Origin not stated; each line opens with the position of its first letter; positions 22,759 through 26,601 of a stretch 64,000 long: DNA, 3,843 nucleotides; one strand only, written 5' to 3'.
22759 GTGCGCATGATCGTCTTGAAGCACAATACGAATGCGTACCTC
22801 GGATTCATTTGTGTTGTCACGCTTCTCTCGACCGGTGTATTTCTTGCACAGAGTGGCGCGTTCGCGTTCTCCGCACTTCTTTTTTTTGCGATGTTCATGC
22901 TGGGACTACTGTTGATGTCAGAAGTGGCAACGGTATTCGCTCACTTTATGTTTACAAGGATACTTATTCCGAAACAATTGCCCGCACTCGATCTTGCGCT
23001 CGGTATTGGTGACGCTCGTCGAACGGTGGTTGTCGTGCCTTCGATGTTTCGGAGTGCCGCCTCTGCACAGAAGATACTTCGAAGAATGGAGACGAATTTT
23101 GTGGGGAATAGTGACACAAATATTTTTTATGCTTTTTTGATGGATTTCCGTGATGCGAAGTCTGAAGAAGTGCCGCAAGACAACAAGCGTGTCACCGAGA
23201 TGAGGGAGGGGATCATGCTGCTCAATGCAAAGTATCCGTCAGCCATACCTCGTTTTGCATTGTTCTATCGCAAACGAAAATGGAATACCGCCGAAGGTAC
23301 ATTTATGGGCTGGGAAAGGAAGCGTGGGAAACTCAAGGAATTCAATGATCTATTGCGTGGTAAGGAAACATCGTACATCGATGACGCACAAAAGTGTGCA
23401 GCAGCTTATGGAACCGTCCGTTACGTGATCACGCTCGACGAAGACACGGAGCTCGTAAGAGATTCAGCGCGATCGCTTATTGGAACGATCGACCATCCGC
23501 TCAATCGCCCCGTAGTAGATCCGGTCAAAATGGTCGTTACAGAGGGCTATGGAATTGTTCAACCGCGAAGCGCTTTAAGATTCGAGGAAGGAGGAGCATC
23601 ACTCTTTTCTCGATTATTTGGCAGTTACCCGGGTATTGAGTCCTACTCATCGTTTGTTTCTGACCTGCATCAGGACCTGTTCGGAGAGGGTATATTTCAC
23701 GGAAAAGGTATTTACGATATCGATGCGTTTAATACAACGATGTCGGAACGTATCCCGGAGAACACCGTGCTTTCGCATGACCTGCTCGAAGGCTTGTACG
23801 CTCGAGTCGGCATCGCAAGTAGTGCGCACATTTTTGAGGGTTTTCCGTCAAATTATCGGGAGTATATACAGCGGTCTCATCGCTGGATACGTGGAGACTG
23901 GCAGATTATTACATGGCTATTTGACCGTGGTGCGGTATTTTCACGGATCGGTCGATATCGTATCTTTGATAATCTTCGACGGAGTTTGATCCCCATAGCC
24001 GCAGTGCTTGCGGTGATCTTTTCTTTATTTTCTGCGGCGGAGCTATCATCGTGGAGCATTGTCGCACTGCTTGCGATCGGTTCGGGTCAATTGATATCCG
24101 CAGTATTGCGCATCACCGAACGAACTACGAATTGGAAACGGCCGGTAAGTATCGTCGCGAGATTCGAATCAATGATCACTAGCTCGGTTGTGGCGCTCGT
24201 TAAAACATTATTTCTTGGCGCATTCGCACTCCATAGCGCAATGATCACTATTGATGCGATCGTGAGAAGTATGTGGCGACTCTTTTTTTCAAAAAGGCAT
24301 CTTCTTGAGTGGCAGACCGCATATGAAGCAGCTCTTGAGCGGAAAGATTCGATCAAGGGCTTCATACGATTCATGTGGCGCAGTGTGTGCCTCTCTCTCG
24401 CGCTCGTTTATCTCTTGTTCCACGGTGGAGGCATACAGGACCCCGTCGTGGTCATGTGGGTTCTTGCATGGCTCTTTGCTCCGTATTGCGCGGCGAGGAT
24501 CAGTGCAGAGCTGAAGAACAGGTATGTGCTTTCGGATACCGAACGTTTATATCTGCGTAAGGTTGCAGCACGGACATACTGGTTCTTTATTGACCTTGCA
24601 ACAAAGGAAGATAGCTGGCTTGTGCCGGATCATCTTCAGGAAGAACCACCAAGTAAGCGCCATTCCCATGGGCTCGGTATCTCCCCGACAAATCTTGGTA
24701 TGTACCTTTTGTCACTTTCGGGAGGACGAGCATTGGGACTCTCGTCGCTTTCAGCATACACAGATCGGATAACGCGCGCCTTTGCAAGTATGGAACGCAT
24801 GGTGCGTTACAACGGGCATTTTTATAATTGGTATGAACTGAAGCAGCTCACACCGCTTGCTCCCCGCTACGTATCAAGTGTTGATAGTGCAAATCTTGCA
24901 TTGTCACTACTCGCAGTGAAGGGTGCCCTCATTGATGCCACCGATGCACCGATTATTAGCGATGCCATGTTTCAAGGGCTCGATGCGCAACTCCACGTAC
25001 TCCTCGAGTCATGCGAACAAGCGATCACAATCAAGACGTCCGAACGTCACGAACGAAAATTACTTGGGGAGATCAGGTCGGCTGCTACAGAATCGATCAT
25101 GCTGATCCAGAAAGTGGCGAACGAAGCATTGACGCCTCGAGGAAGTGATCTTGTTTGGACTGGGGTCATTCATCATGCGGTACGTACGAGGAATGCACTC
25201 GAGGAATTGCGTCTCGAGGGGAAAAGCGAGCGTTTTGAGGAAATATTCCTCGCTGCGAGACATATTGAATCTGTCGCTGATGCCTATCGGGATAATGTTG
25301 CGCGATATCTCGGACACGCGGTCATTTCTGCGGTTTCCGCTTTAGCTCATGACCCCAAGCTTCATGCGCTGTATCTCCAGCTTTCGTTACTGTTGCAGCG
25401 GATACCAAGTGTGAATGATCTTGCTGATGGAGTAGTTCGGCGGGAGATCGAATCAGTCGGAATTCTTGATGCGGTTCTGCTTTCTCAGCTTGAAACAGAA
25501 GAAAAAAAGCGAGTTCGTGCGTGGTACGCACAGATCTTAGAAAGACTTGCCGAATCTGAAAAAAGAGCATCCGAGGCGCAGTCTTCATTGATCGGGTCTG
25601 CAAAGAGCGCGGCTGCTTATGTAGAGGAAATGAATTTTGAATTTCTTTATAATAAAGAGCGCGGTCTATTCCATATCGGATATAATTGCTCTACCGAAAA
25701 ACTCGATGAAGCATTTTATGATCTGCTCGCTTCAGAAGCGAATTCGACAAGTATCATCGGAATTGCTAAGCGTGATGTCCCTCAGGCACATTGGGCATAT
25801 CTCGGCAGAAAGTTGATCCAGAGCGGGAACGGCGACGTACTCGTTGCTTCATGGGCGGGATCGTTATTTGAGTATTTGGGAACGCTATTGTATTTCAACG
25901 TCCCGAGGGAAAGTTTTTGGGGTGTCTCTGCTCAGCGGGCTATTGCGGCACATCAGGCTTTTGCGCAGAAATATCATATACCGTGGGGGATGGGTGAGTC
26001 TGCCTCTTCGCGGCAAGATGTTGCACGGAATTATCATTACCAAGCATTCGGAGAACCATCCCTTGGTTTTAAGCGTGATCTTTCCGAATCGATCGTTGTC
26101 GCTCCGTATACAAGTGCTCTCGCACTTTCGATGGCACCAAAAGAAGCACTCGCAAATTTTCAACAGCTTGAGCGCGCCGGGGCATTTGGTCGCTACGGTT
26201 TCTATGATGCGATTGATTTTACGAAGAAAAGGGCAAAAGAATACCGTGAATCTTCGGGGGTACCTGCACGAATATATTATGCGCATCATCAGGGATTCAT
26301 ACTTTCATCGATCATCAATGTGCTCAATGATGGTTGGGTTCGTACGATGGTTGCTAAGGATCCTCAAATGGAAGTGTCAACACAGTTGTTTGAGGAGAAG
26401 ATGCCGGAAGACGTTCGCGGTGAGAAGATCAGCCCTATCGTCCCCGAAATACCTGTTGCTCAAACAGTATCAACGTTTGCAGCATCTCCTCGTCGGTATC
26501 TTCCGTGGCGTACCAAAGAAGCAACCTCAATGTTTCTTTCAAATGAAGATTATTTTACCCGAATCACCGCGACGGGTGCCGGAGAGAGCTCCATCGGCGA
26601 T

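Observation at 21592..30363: Giant (2923 aa, 8.8 kb) cyclic beta-1,2-glucan synthase in an otherwise streamlined gene neighbourhood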

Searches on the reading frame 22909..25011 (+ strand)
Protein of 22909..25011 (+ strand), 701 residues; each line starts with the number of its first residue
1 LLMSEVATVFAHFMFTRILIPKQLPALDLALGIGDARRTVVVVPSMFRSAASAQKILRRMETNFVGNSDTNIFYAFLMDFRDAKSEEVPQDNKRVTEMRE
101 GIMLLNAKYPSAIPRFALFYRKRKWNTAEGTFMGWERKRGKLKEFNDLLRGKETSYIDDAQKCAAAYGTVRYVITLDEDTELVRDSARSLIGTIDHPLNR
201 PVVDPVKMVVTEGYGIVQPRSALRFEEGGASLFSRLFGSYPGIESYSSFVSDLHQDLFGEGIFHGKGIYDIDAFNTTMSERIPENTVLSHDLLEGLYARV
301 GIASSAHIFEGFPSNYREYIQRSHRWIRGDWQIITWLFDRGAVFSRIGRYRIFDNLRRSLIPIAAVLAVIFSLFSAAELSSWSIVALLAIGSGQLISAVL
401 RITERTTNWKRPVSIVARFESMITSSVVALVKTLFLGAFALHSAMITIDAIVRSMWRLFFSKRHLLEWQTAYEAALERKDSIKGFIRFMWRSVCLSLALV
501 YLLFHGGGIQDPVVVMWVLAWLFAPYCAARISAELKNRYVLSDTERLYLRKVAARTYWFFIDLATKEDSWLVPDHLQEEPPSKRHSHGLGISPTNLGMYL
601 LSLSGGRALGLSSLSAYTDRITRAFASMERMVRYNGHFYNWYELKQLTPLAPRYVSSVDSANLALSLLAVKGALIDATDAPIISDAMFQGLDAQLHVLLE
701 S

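Call 26: search_solved_structures(query=window:22909-25011:+, max_evalue=1e-20, show_alignments=1)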
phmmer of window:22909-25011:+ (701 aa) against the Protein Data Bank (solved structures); distinct sequences matched with E-value up to 1e-20: 3.
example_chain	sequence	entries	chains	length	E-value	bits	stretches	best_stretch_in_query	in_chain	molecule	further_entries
8rf0_A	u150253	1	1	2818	4.6e-135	455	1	4-682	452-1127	Cyclic beta-(1,2)-glucan synthase NdvB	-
8rf9_A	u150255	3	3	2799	4.9e-135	454.9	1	4-682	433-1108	Cyclic beta 1-2 glucan synthetase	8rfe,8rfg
8wy1_A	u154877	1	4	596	2.3e-29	105.7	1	541-695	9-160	Glycosyltransferase 36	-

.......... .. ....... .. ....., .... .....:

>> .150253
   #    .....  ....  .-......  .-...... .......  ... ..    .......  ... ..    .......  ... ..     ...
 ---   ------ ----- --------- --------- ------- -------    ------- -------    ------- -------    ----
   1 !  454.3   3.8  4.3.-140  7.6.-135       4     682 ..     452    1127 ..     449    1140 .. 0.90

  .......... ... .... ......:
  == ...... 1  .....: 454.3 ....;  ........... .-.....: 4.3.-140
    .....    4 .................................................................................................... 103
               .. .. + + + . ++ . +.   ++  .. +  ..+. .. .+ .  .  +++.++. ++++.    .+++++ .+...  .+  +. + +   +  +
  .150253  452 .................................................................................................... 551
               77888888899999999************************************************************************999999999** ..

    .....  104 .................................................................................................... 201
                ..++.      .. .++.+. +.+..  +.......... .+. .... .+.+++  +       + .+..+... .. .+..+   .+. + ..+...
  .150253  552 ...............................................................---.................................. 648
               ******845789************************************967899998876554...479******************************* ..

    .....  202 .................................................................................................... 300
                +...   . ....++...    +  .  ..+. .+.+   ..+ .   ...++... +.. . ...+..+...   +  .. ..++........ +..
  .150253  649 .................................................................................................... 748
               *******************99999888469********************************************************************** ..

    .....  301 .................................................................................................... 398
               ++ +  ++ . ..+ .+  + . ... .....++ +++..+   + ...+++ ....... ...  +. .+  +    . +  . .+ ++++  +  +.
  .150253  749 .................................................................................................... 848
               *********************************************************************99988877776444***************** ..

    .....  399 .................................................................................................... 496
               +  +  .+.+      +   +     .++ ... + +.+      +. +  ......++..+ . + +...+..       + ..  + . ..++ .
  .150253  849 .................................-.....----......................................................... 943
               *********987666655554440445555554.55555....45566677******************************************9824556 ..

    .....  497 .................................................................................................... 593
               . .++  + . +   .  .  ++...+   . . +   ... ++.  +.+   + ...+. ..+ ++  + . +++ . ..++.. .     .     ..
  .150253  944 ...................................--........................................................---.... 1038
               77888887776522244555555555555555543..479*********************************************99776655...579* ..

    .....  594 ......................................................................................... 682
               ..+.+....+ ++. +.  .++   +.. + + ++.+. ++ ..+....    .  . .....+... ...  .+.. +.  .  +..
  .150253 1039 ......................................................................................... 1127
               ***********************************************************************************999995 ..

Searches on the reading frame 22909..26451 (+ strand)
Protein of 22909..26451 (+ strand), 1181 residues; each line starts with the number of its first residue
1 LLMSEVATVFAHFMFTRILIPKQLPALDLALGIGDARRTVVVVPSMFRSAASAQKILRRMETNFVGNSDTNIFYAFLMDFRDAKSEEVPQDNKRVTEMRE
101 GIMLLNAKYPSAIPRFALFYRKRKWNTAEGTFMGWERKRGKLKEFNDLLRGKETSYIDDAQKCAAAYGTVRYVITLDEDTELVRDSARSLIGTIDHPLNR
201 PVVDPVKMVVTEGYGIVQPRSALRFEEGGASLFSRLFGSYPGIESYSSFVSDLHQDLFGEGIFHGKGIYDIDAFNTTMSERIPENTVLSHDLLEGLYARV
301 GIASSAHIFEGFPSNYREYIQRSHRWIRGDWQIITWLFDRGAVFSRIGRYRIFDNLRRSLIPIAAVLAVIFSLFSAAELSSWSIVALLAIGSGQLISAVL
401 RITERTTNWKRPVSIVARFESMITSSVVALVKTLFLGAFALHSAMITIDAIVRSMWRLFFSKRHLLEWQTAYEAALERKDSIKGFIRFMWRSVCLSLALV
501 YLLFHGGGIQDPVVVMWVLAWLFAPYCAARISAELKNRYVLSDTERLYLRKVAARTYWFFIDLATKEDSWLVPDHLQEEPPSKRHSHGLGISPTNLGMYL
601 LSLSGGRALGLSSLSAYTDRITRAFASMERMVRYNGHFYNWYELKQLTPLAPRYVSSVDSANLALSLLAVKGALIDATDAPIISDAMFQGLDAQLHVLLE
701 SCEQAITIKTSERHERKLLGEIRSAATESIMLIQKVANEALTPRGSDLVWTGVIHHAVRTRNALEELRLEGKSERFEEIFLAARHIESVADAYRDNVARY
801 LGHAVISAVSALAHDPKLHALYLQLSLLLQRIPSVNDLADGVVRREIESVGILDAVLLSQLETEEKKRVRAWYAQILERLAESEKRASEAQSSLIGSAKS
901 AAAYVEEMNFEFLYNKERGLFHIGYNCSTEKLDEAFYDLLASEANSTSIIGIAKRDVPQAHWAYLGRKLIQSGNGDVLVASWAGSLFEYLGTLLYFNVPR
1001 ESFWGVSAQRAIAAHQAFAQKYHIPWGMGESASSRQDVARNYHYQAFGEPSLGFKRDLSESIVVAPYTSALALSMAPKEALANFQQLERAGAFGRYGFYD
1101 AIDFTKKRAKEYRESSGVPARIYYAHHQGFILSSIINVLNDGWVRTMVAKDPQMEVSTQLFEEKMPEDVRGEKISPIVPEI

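Call 76: search_protein_representatives(protein=window:22909-26451:+)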
Query: 1181 residues. Proteins with E-value up to 0.001 (for the whole library): 10715; up to 1e-10: 7232; up to 1e-30: 3434. The best 150 are listed.
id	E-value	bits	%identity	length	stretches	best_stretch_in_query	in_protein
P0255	0.0e+00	1485.1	57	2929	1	1-1168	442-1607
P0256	0.0e+00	1296.7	51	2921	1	2-1173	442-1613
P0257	4.4e-282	955.4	41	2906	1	4-1172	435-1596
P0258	2.2e-270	916.6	41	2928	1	5-1165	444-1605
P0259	7.6e-262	888.4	49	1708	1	291-1174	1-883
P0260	1.0e-261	888.0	42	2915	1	7-1168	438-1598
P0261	1.2e-261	887.8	40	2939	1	2-1166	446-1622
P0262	2.9e-257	873.2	40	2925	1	9-1171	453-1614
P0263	1.8e-253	860.7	39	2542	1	2-1179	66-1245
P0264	1.1e-250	851.5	39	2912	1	23-1166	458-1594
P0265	1.8e-245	834.2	40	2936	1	1-1169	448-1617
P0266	2.9e-241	820.2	39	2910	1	2-1174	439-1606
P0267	1.2e-232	791.7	39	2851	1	3-1166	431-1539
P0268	6.6e-215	732.9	36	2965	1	4-1168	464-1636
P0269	1.9e-212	724.8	39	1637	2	12-708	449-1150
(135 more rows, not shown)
